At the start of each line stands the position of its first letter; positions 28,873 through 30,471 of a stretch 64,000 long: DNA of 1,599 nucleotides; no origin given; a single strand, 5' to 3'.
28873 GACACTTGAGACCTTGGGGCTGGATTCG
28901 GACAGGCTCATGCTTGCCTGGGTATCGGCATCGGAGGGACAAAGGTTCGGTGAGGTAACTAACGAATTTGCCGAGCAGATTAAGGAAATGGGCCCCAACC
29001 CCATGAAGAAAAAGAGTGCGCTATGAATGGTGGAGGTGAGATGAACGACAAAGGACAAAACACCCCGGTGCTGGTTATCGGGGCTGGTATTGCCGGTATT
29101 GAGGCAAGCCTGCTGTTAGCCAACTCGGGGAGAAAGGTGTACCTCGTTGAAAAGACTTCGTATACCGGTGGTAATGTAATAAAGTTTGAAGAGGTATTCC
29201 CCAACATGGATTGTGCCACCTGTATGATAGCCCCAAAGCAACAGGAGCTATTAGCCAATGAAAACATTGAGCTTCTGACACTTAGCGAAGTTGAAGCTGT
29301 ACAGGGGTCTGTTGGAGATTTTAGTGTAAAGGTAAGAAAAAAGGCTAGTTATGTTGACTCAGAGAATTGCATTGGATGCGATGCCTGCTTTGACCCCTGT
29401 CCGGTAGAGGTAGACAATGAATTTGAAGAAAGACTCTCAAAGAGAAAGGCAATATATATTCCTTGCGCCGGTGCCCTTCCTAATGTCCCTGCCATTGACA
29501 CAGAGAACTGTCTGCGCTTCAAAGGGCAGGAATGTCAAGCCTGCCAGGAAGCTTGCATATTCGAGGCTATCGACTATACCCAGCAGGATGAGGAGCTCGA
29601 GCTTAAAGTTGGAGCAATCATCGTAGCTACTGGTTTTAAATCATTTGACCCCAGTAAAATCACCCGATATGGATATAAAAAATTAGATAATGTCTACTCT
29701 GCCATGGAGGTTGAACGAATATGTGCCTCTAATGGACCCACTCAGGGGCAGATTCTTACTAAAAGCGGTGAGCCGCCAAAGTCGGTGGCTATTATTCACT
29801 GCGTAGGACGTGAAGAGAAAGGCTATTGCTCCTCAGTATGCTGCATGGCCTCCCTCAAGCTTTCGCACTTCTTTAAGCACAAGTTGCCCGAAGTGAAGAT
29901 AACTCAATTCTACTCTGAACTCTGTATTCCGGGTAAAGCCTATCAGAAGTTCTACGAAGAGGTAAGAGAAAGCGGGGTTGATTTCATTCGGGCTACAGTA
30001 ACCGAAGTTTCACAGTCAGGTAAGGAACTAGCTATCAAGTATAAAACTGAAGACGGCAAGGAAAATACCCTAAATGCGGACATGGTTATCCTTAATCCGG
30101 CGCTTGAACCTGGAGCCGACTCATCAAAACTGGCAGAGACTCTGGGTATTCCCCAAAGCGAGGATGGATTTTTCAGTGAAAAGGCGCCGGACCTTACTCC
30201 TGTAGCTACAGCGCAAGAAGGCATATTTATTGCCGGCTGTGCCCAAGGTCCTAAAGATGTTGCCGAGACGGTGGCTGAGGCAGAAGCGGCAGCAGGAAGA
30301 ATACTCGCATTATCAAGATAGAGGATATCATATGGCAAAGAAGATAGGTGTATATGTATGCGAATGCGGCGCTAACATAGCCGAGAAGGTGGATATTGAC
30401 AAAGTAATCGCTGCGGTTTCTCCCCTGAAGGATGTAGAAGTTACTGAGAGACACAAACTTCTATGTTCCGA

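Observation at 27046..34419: Candidate persulfide-regulated HdrA module: csoR-like | mvhD-dsrE-tusA-mvhD-hdrA-hdrA-flxC-like x2, without HdrBC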

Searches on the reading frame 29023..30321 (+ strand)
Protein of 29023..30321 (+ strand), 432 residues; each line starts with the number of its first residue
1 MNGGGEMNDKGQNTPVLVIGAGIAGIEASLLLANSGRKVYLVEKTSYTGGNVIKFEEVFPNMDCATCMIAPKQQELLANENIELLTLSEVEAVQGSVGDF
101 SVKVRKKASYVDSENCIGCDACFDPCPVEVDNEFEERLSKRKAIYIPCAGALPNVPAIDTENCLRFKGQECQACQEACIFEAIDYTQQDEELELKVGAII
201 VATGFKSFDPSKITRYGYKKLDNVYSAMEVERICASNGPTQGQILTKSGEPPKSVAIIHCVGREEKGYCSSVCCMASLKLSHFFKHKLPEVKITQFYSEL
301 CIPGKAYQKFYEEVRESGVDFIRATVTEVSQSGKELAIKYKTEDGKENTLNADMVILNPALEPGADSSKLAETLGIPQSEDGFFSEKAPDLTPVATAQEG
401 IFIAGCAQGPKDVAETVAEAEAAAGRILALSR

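Call 3: search_protein_families(library=pfam, proteins=[window:29023-30321:+], max_evalue=0.01)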
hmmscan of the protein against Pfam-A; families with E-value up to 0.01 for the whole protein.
window:29023-30321:+ (432 aa): 15 families
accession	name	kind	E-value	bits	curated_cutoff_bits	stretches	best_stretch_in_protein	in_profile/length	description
PF07992.20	Pyr_redox_2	-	3.1e-14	53.5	26.1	2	187-417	91-288/291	Pyridine nucleotide-disulphide oxidoreductase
PF12831.13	FAD_oxidored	-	4.5e-08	33.2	27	1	16-52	2-38/416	FAD dependent oxidoreductase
PF00070.33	Pyr_redox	-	3.2e-07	31.2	22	1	16-103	2-78/82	Pyridine nucleotide-disulphide oxidoreductase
PF13450.12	NAD_binding_8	-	4.4e-06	27.3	21.9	1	18-56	1-39/68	NAD(P)-binding Rossmann-like domain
PF00890.30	FAD_binding_2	-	4.5e-06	26.5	20.4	1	16-51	2-37/414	FAD binding domain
PF01134.28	GIDA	-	2.3e-05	24.1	22.1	1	16-48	2-29/391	Glucose inhibited division protein A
PF01266.30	DAO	-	4.3e-05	23.6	27.9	1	16-47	2-33/353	FAD dependent oxidoreductase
PF14697.11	Fer4_21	-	4.9e-05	23.8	35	1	105-128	30-53/59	4Fe-4S dicluster domain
PF01494.25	FAD_binding_3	-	6.7e-05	22.7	22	1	14-47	2-35/349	FAD binding domain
PF12838.12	Fer4_7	-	0.00014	22.7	27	2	115-181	1-51/52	4Fe-4S dicluster domain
PF03486.20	HI0933_like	-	0.00049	20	50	1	16-49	3-36/244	HI0933-like protein Rossmann domain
PF00037.32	Fer4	-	0.00083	19.5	21.1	1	110-129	2-21/24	4Fe-4S binding domain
PF12797.12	Fer4_2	-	0.0026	18.1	24.5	1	110-128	4-22/22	4Fe-4S binding domain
PF13738.12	Pyr_redox_3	-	0.0034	17.1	30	0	12-105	163-250/305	Pyridine nucleotide-disulphide oxidoreductase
PF13187.11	Fer4_9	-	0.0084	16.6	27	0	96-129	34-50/52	4Fe-4S dicluster domain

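Call 4: search_protein_families(library=ncbifam, proteins=[window:29023-30321:+], max_evalue=0.01)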
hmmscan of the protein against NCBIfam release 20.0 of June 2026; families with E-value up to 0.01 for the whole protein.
window:29023-30321:+ (432 aa): 89 families (the best 25 are shown)
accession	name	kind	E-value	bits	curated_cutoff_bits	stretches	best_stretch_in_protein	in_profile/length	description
NF040770.1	hetero_SS_HdrA2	exception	9e-136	454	1100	1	13-429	139-558/777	CoB-CoM heterodisulfide reductase HdrA2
NF041778.1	hetero_SS_HdrA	equivalog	1.7e-115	386.6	1400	1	14-427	143-566/771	ferredoxin:CoB-CoM heterodisulfide reductase subunit HdrA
NF041891.1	hdrA_Methbact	equivalog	2e-107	360.3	1300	1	15-428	135-553/762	ferredoxin:CoB-CoM heterodisulfide reductase subunit HdrA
NF009410.0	PRK12771.1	subfamily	2.3e-09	36.4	516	2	15-51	140-176/566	NAD(P)-binding protein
NF004943.0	PRK06292.2-1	equivalog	2.9e-08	32.9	432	1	14-54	4-44/456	dihydrolipoyl dehydrogenase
TIGR03315.1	Se_ygfK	equivalog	1.6e-07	29.2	835.3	1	8-110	532-622/1012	putative selenate reductase subunit YgfK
TIGR01372.1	soxA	subfamily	2.1e-07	29.1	1164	1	14-90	169-244/996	sarcosine oxidase subunit alpha family protein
TIGR01350.1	lipoamide_DH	equivalog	2.5e-07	29.8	408.8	1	16-51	4-38/461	dihydrolipoyl dehydrogenase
NF009409.0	PRK12770.1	subfamily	5.3e-07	29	343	1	309-427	236-346/360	putative glutamate synthase subunit beta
NF049967.1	QhpG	equivalog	5.9e-07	28.7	240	1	16-45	1-30/423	flavin-dependent monooxygenase QhpG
NF004939.0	PRK06292.1-1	equivalog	7.6e-07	28.1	435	0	323-422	232-327/476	dihydrolipoyl dehydrogenase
NF009477.0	PRK12843.1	equivalog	9.2e-07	27.7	758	1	9-51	12-54/578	FAD-dependent oxidoreductase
TIGR01813.1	flavo_cyto_c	subfamily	9.7e-07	27.9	285.45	1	16-54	2-41/444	flavocytochrome c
TIGR02032.1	GG-red-SF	subfamily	1.3e-06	28.4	158.8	1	16-48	3-35/297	geranylgeranyl reductase family protein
NF045599.1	bili_reduct_long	exception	1.3e-06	27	750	1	12-52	380-420/641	bilirubin reductase, long form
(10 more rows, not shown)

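Call 12: find_homologous_proteins(query=window:29023-30321:+, max_evalue=1e-30)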
Query window:29023-30321:+ (432 aa): 5657 proteins with E <= 1e-30 among 8000 candidates; the best 120 are listed.
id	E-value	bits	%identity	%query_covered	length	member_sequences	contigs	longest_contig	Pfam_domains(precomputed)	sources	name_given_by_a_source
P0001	2.4e-282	954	98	100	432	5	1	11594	PF13450.13,PF00890.31,PF07992.21,PF00070.34,PF01134.29,PF12831.14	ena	-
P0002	1.2e-255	866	88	100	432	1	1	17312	PF13450.13,PF00890.31,PF07992.21,PF00070.34,PF12838.13,PF01134.29,PF12831.14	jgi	-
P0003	3.5e-254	861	88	100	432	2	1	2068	PF01266.31,PF13450.13,PF07992.21,PF00070.34,PF01134.29,PF12831.14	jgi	-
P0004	4.0e-254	861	88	100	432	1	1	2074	PF13450.13,PF07992.21,PF00070.34,PF00037.33,PF12838.13,PF12831.14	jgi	-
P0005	6.4e-252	854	89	99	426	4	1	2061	PF13450.13,PF00890.31,PF07992.21,PF00070.34,PF01134.29,PF12831.14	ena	-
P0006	1.4e-251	852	87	100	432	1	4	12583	PF13450.13,PF00890.31,PF07992.21,PF12831.14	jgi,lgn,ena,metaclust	metaclust:\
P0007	5.7e-251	850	88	100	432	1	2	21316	PF13450.13,PF07992.21,PF00070.34,PF12831.14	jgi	-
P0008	4.2e-250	848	87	100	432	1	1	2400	PF13450.13,PF07992.21,PF00070.34,PF00037.33,PF12838.13,PF12831.14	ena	-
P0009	1.2e-249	846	88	99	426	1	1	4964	PF01266.31,PF13450.13,PF07992.21,PF00070.34,PF01134.29,PF12831.14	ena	-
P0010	1.5e-249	846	86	100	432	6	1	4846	PF13450.13,PF00890.31,PF07992.21,PF00070.34,PF12831.14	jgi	jgi:heterodisulfide reductase subunit A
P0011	2.7e-249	845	88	99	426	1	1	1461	PF01266.31,PF13450.13,PF07992.21,PF00070.34,PF01134.29,PF12831.14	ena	-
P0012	4.0e-249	844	86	100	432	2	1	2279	PF01266.31,PF12797.13,PF13450.13,PF00890.31,PF07992.21,PF00070.34,PF12838.13,PF01134.29,PF12831.14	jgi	jgi:heterodisulfide reductase subunit A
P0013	4.1e-249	844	87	99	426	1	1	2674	PF13450.13,PF00890.31,PF07992.21,PF00070.34,PF01134.29,PF12831.14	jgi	-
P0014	4.8e-249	844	87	99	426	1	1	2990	PF13450.13,PF07992.21,PF00070.34,PF00037.33,PF12838.13,PF12831.14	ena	-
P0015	6.9e-249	844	87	99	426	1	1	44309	PF01266.31,PF13450.13,PF00890.31,PF07992.21,PF00070.34,PF01134.29,PF12831.14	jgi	-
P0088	7.5e-226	768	79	99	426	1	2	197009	PF13450.13,PF00890.31,PF07992.21,PF00070.34,PF12831.14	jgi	jgi:heterodisulfide reductase subunit A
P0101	1.9e-222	757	77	99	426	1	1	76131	PF13450.13,PF00890.31,PF07992.21,PF00070.34,PF12831.14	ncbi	-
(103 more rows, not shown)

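Call 14: find_encoding_contigs(protein=P0088, flank=10000, max_places=3)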
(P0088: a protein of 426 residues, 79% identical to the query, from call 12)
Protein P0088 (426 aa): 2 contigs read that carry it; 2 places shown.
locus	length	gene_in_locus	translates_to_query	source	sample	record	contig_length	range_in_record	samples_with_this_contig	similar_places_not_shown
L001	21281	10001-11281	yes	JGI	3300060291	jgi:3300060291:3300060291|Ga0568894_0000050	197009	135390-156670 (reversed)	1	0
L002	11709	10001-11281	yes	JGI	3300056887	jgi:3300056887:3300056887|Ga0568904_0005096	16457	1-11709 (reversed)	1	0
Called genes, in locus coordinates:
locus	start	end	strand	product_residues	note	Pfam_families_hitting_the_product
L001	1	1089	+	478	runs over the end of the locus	PF02934:GatB_N, PF02637:GatB_Yqey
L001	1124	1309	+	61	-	PF03840:SecG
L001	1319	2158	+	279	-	PF01887:SAM_HAT_N, PF20257:SAM_HAT_C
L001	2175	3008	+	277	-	PF23023:Anti-Pycsar_Apyc1 (weak), PF00753:Lactamase_B, PF12706:Lactamase_B_2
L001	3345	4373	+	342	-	PF00801:PKD (weak), PF17963:Big_9 (weak), PF22352:K319L-like_PKD (faint), PF05345:He_PIG (faint), PF17963:Big_9, PF18911:PKD_4 (weak), PF00801:PKD (weak)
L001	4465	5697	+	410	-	-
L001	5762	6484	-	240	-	PF01925:TauE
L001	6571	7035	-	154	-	PF01980:TrmO_N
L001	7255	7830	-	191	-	PF08241:Methyltransf_11, PF13649:Methyltransf_25 (weak)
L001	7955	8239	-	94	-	PF02583:Trns_repr_metal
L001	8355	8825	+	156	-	PF02662:FlpD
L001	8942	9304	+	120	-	PF02635:DsrE, PF13686:DrsE_2 (weak)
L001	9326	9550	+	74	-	PF01206:TusA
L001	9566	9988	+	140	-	PF02662:FlpD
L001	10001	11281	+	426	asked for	PF00070:Pyr_redox (faint), PF00890:FAD_binding_2 (faint), PF12831:FAD_oxidored (weak), PF13450:NAD_binding_8 (weak), PF07992:Pyr_redox_2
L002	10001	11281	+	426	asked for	PF00070:Pyr_redox (faint), PF00890:FAD_binding_2 (faint), PF12831:FAD_oxidored (weak), PF13450:NAD_binding_8 (weak), PF07992:Pyr_redox_2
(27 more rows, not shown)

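Call 15: find_encoding_contigs(protein=P0101, flank=10000, max_places=3)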
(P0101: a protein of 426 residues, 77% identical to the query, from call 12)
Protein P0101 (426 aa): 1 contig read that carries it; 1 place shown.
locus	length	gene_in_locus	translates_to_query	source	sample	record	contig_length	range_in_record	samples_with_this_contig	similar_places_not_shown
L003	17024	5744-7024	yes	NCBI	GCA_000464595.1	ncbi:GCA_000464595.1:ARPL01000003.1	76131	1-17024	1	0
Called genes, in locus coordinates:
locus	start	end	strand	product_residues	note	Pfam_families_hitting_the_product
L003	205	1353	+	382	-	PF12838:Fer4_7 (weak), PF13183:Fer4_8, PF13187:Fer4_9, PF13237:Fer4_10, PF02754:CCG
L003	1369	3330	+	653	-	PF07992:Pyr_redox_2 (faint), PF12831:FAD_oxidored (weak), PF00037:Fer4, PF12837:Fer4_6 (weak), PF12838:Fer4_7, PF13187:Fer4_9 (weak), PF14697:Fer4_21, PF00037:Fer4 (weak), +6 more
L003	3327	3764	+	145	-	PF02662:FlpD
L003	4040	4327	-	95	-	PF02583:Trns_repr_metal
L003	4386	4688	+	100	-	-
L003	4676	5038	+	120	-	PF02635:DsrE, PF13686:DrsE_2 (weak)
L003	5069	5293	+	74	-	PF01206:TusA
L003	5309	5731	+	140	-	PF02662:FlpD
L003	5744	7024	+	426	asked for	PF00070:Pyr_redox (faint), PF00890:FAD_binding_2 (faint), PF12831:FAD_oxidored (weak), PF13450:NAD_binding_8 (weak), PF07992:Pyr_redox_2 (weak)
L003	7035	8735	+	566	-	PF07992:Pyr_redox_2, PF12831:FAD_oxidored (weak), PF00037:Fer4 (weak), PF13237:Fer4_10, PF14697:Fer4_21, PF12838:Fer4_7, PF13187:Fer4_9, PF00037:Fer4 (weak), +3 more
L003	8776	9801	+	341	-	PF00581:Rhodanese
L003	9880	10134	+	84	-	PF01206:TusA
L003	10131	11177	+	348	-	PF04143:Sulf_transp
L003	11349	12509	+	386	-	PF13183:Fer4_8, PF13187:Fer4_9 (faint), PF00037:Fer4 (faint), PF13237:Fer4_10 (faint)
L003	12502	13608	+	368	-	PF12838:Fer4_7 (faint), PF13484:Fer4_16 (faint), PF13534:Fer4_17 (faint), PF00037:Fer4 (faint), PF12797:Fer4_2 (faint), PF13183:Fer4_8 (weak)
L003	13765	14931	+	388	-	PF14697:Fer4_21 (weak), PF13187:Fer4_9 (weak), PF02662:FlpD, PF00037:Fer4 (weak), PF12837:Fer4_6 (weak), PF13237:Fer4_10, PF14697:Fer4_21, PF02662:FlpD, +10 more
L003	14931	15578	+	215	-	PF12225:DUF5981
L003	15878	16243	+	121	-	PF01022:HTH_5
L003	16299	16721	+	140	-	PF02662:FlpD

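Call 19: find_related_loci(query=A1, collection=genome_contigs, flank=10000)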
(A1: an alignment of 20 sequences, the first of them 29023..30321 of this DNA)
Query A1 (432 aa) in genome_contigs; peptide patterns used: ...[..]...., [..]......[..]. (x = any residue, [..] = any of these).
95 stretches matched a pattern; 77 encode a relative of the query (tblastn E <= 1e-3); 77 distinct loci.
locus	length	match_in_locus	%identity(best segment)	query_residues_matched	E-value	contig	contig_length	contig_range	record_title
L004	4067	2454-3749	85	1-432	0e+0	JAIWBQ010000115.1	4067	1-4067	MAG: bacterium isolate SFP3_RM_33 k127_5496218_162104, whole genome shotgun sequence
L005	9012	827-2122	84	1-432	0e+0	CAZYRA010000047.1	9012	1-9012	MAG TPA_asm: uncultured Dehalococcoidales bacterium isolate binchicken_co9_185 genome assembly, contig: NODE_3488_length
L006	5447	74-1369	87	1-432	0e+0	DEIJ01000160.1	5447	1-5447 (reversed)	MAG TPA_asm: Dehalococcoidia bacterium UBA2777 UBA2777_contig_76239, whole genome shotgun sequence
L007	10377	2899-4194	82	1-432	0e+0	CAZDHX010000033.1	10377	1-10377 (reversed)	MAG TPA_asm: uncultured Dehalococcoidales bacterium isolate binchicken_co294_154 genome assembly, contig: NODE_5915_leng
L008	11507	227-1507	87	5-432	0e+0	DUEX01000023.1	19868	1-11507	MAG TPA_asm: Dehalococcoidia bacterium isolate W265 Contig23, whole genome shotgun sequence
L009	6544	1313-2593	82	6-432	0e+0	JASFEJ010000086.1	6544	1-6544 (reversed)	MAG: Dehalococcoidia bacterium isolate D0606M12metaG_Bin_210 D0606M12metaG_FD_scaffold_3802_c1, whole genome shotgun seq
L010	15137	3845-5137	82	1-431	0e+0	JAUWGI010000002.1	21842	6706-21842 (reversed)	MAG: Deltaproteobacteria bacterium isolate CSMAG_2238 CSMAG_2238_k141_2237374_length_21842_cov_13.0884, whole genome sho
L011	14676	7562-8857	80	1-432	0e+0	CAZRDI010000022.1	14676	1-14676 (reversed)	MAG TPA_asm: uncultured Dehalococcoidales bacterium isolate binchicken_co228_397 genome assembly, contig: NODE_5877_leng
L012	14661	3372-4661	80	4-432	0e+0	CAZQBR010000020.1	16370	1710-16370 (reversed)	MAG TPA_asm: uncultured Dehalococcoidales bacterium isolate SRP068000_co3_165 genome assembly, contig: NODE_3783_length_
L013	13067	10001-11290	80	4-432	0e+0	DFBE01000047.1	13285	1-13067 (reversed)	MAG TPA_asm: Dehalococcoidia bacterium UBA3088 UBA3088_contig_49306, whole genome shotgun sequence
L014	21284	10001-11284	81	6-432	0e+0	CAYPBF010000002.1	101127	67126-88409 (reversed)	MAG TPA_asm: uncultured Dehalococcoidales bacterium isolate binchicken_co294_60 genome assembly, contig: NODE_377_length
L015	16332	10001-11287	76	4-432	0e+0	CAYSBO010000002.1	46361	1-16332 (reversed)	MAG TPA_asm: uncultured Dehalococcoidales bacterium isolate SRP319275_co2_15 genome assembly, contig: NODE_377_length_46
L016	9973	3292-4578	77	5-432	0e+0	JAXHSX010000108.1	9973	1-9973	MAG: Chloroflexota bacterium isolate MAG09_tar_biofilm MAG09_108, whole genome shotgun sequence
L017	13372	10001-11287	78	4-432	0e+0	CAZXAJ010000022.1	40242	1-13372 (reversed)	MAG TPA_asm: uncultured Dehalococcoidales bacterium isolate binchicken_co334_347 genome assembly, contig: NODE_1530_leng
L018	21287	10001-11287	77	4-432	0e+0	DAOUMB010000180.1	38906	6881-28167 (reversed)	MAG TPA_asm: Dehalococcoidia bacterium isolate W31_73 k127_397501, whole genome shotgun sequence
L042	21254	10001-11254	56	12-428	2e-153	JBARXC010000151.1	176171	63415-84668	MAG: bacterium isolate MFD12922_ilm_asm_bin33 k127_192067, whole genome shotgun sequence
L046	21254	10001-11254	55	12-428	1e-151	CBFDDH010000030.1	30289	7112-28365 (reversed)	MAG TPA_asm: uncultured bacterium isolate SRR26215679_binner123_Refined_94 genome assembly, contig: ERZ25073473.476, who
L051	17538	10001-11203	56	12-411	3e-146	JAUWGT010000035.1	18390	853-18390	MAG: Candidatus Stahlbacteria bacterium isolate CSMAG_2249 CSMAG_2249_k141_646438_length_18390_cov_10.0000, whole genome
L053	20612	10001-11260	52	12-431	2e-142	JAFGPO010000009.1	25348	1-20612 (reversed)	MAG: candidate division WOR-3 bacterium isolate Zod_Metabat.699 k87_921422, whole genome shotgun sequence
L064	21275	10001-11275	43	16-429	4e-109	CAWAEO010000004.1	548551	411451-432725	MAG: Nitrospirota bacterium isolate MFD03726.bin.2.162 genome assembly, contig: contig_32881, whole genome shotgun seque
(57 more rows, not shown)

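Call 24: search_solved_structures(query=window:29023-30321:+, max_evalue=0.001)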
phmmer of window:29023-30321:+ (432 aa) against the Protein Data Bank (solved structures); distinct sequences matched with E-value up to 0.001: 13.
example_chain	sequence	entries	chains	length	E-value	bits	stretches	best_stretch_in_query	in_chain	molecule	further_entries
8rvv_A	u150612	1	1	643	1.8e-105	356.3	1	15-427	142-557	H(2):CoB-CoM heterodisulfide,ferredoxin reductase subunit A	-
8rvu_a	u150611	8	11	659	2e-105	356.1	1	15-427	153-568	H(2):CoB-CoM heterodisulfide,ferredoxin reductase subunit A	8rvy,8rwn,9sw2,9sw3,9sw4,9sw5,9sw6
9sfi_A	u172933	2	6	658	3.1e-98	332.5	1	16-427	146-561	CoB--CoM heterodisulfide reductase iron-sulfur subunit A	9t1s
5odc_A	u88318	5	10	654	4.5e-95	322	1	13-427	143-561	Heterodisulfide reductase, subunit A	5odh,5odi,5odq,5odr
7bkb_A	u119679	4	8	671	3.9e-86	292.6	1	16-425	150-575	CoB--CoM heterodisulfide reductase iron-sulfur subunit A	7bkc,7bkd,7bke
6tjr_A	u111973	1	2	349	4.1e-33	118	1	197-432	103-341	Fumarate reductase/succinate dehydrogenase flavoprotein domain protein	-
6de6_A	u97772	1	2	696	6.1e-06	28.5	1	6-86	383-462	Histamine dehydrogenase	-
5ts5_A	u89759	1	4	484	2e-05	26.8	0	15-56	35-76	Amine oxidase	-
4e0v_A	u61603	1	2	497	2.1e-05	26.7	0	15-56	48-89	L-amino-acid oxidase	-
5z2g_A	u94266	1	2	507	0.00046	22.3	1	14-56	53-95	L-amino acid oxidase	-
3cty_A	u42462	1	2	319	0.00056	22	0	9-50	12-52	Thioredoxin reductase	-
6bz0_A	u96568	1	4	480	0.00058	21.9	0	300-426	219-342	Dihydrolipoyl dehydrogenase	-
1qo8_A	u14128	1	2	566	0.0008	21.5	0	12-52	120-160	FLAVOCYTOCHROME C3 FUMARATE REDUCTASE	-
